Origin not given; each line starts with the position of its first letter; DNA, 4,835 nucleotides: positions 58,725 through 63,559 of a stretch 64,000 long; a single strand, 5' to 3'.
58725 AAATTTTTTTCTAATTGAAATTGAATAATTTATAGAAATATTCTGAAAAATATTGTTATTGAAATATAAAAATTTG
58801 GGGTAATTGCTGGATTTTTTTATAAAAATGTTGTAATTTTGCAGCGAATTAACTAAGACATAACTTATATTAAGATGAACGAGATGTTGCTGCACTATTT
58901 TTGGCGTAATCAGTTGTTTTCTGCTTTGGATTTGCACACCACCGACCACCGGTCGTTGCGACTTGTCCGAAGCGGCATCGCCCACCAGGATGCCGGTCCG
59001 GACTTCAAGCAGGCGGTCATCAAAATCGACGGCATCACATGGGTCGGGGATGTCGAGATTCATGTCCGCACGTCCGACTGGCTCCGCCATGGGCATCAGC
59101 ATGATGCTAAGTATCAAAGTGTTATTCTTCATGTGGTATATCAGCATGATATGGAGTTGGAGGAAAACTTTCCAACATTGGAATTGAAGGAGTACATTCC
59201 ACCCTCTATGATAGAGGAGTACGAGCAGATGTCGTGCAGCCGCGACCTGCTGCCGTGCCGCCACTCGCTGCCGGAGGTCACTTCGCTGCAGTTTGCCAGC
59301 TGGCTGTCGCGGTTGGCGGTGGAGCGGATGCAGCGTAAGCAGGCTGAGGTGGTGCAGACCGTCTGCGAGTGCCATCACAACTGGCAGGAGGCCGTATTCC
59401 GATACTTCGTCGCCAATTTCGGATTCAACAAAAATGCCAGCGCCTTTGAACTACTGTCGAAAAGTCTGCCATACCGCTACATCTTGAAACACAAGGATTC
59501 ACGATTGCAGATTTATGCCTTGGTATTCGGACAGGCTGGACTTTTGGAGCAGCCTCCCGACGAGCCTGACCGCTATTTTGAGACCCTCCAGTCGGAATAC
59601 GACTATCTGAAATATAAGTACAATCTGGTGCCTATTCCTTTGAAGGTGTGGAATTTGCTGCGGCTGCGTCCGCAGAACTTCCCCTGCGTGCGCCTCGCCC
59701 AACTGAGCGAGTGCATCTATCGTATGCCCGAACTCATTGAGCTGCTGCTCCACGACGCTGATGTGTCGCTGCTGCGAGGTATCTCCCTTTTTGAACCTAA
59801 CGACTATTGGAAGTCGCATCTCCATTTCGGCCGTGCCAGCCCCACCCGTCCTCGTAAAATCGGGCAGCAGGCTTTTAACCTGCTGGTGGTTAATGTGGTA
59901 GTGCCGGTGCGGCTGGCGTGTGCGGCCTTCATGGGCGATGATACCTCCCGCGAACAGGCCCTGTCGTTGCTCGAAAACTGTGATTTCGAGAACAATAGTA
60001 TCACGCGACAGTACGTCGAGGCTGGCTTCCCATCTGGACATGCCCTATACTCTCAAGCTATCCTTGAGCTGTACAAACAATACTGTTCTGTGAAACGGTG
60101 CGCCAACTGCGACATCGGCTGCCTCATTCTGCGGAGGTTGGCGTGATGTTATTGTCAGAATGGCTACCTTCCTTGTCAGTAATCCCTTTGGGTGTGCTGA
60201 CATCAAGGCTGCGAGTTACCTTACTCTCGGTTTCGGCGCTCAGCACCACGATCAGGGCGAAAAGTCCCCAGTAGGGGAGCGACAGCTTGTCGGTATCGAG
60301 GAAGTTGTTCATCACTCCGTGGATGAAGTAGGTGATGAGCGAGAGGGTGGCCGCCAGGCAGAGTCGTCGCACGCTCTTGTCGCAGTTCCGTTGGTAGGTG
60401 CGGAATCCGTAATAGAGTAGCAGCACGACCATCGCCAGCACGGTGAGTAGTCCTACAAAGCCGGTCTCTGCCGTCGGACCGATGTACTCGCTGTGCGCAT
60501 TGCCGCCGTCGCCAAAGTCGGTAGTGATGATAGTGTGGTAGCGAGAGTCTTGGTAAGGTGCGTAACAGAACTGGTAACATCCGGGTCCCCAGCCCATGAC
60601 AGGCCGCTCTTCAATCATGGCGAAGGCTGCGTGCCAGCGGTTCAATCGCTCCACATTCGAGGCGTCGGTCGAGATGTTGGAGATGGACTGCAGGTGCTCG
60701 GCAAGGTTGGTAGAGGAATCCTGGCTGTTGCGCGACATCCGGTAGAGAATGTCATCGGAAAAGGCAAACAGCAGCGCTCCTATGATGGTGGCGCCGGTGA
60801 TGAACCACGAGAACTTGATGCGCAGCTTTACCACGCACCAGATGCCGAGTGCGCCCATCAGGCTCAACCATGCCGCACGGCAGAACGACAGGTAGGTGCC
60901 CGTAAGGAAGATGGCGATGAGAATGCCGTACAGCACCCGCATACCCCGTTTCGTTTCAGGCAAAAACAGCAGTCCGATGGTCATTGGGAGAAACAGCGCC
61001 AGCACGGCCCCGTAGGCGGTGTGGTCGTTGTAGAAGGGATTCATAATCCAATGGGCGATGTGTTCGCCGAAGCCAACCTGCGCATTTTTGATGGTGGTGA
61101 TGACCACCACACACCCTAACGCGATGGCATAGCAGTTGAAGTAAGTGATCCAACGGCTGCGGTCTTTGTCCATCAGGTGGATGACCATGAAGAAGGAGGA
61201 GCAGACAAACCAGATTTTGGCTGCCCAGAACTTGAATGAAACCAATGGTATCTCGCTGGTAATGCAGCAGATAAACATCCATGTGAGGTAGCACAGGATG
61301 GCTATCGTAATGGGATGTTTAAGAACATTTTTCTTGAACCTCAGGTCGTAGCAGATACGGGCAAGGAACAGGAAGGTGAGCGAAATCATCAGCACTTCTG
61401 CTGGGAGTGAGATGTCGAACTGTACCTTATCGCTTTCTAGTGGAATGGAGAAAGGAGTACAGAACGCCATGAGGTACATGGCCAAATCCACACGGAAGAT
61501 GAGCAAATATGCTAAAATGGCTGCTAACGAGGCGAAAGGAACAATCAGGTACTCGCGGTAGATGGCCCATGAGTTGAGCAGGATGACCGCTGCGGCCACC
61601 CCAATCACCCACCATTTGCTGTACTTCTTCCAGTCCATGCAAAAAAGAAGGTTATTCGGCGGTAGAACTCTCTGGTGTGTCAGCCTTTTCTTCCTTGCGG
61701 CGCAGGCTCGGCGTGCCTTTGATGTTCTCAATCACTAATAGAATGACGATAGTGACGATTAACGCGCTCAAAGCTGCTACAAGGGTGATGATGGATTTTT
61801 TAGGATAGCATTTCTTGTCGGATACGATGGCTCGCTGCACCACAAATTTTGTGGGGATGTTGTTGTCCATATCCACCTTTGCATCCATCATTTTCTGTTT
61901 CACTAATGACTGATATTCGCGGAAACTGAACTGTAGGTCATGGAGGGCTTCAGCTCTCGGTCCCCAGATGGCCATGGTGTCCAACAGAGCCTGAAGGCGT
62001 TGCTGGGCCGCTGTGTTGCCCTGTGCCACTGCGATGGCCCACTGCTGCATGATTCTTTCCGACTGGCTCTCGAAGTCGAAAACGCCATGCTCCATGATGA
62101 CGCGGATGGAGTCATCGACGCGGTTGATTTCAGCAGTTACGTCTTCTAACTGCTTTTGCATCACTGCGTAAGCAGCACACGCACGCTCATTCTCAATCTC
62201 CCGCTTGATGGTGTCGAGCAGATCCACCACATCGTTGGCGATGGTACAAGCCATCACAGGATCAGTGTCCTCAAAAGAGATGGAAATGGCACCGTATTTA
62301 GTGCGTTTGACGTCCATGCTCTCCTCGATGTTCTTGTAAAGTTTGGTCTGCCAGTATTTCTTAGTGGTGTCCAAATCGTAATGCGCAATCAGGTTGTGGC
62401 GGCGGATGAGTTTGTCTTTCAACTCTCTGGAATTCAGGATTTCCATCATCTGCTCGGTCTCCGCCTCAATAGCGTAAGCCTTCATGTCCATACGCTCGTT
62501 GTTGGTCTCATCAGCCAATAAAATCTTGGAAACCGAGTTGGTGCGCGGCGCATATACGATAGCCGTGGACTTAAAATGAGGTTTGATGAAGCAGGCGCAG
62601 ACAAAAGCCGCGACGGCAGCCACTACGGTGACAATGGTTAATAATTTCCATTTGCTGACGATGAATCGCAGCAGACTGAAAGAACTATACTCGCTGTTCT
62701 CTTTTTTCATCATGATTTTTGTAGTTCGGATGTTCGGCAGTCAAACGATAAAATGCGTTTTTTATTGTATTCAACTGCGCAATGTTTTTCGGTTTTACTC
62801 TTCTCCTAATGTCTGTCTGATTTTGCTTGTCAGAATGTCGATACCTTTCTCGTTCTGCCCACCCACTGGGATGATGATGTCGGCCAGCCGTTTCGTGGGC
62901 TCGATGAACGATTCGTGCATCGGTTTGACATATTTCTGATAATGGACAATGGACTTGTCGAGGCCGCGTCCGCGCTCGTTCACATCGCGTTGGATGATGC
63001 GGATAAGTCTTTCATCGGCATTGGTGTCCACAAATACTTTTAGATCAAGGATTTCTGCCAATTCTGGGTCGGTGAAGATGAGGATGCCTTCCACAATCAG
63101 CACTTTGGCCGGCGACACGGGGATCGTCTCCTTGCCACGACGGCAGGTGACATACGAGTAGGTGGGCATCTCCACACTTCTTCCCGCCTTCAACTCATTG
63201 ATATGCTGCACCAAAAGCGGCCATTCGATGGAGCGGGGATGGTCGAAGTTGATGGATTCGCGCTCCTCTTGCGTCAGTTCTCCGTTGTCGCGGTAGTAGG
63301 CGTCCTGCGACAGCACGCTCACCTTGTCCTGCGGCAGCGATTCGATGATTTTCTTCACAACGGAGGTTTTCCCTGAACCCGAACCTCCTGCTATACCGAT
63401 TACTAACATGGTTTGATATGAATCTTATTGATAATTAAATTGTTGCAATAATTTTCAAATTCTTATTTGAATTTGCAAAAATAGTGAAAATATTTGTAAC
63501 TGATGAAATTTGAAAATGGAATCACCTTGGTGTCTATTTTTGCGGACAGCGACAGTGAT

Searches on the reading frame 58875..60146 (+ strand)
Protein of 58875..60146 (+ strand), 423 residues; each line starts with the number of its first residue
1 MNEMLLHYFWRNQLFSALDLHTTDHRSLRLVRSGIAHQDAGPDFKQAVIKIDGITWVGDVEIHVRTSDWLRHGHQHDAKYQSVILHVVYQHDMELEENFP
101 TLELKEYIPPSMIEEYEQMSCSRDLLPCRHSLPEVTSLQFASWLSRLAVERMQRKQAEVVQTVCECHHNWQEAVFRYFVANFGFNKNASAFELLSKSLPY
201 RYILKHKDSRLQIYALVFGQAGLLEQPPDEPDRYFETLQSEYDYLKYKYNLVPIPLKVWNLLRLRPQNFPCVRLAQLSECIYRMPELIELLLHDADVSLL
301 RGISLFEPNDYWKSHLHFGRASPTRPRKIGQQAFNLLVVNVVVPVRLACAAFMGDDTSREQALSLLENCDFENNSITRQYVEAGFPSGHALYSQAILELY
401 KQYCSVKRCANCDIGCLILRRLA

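Call 20: search_protein_families(library=pfam, proteins=[window:58875-60146:+], max_evalue=0.001)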
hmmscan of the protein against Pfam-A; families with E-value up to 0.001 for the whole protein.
window:58875-60146:+ (423 aa): 1 family
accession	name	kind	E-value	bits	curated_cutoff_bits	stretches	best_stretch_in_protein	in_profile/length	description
PF11013.13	DUF2851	-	1.5e-123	413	25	1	3-375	1-375/375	Protein of unknown function (DUF2851)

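Call 50: search_protein_families(library=ncbifam, proteins=[window:58875-60146:+], max_evalue=0.001)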
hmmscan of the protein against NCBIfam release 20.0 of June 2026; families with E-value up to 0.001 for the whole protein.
window:58875-60146:+ (423 aa): 0 families

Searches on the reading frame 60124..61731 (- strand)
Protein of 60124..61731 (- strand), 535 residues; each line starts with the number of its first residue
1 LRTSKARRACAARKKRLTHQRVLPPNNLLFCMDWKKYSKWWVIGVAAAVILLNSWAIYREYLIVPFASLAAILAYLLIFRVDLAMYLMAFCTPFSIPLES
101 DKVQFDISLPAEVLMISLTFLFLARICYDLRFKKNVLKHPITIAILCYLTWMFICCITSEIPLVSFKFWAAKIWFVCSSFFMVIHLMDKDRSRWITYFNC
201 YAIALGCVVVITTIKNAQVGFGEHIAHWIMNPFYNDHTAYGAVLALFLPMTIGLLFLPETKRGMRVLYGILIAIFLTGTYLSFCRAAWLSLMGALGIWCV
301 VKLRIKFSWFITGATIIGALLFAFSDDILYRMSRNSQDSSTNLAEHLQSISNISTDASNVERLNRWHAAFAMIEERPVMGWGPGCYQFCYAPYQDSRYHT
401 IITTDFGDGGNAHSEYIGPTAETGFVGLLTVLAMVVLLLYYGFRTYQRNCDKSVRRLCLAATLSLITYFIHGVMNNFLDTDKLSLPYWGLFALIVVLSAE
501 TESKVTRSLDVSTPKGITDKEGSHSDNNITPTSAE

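Call 46: search_protein_families(library=pfam, proteins=[window:60124-61731:-], max_evalue=0.001)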
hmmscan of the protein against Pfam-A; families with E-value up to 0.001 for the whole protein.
window:60124-61731:- (535 aa): 2 families
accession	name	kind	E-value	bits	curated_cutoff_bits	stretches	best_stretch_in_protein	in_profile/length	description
PF04932.20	Wzy_C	-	4.5e-20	72.4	31.7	1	271-431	2-148/149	O-Antigen ligase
PF01098.24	FTSW_RODA_SPOVE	-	0.0007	19.1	26.4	1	422-476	262-313/356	Cell cycle protein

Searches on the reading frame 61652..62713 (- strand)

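Call 46: search_protein_families(library=pfam, proteins=[window:61652-62713:-], max_evalue=0.001)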
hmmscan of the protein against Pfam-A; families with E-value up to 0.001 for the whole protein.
window:61652-62713:- (353 aa): 1 family
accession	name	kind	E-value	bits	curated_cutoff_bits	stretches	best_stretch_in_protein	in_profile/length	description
PF02706.20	Wzz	-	1.1e-08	35.7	25.5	1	13-104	7-89/91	Chain length determinant protein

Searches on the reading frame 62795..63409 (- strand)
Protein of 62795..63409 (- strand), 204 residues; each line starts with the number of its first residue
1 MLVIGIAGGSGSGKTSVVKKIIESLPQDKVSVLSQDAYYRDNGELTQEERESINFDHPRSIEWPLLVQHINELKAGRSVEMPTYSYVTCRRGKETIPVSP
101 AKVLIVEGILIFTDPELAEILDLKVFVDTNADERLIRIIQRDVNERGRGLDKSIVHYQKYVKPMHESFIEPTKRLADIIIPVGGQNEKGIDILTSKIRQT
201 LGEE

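Call 46: search_protein_families(library=pfam, proteins=[window:62795-63409:-], max_evalue=0.001)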
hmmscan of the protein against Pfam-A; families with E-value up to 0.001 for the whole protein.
window:62795-63409:- (204 aa): 2 families
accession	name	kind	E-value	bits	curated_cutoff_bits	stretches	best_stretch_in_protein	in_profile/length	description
PF00485.24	PRK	-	2.5e-41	142.1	22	1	3-186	1-193/196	Phosphoribulokinase / Uridine kinase family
PF13238.12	AAA_18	-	1.9e-05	25.6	29.4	1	4-147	1-117/128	AAA domain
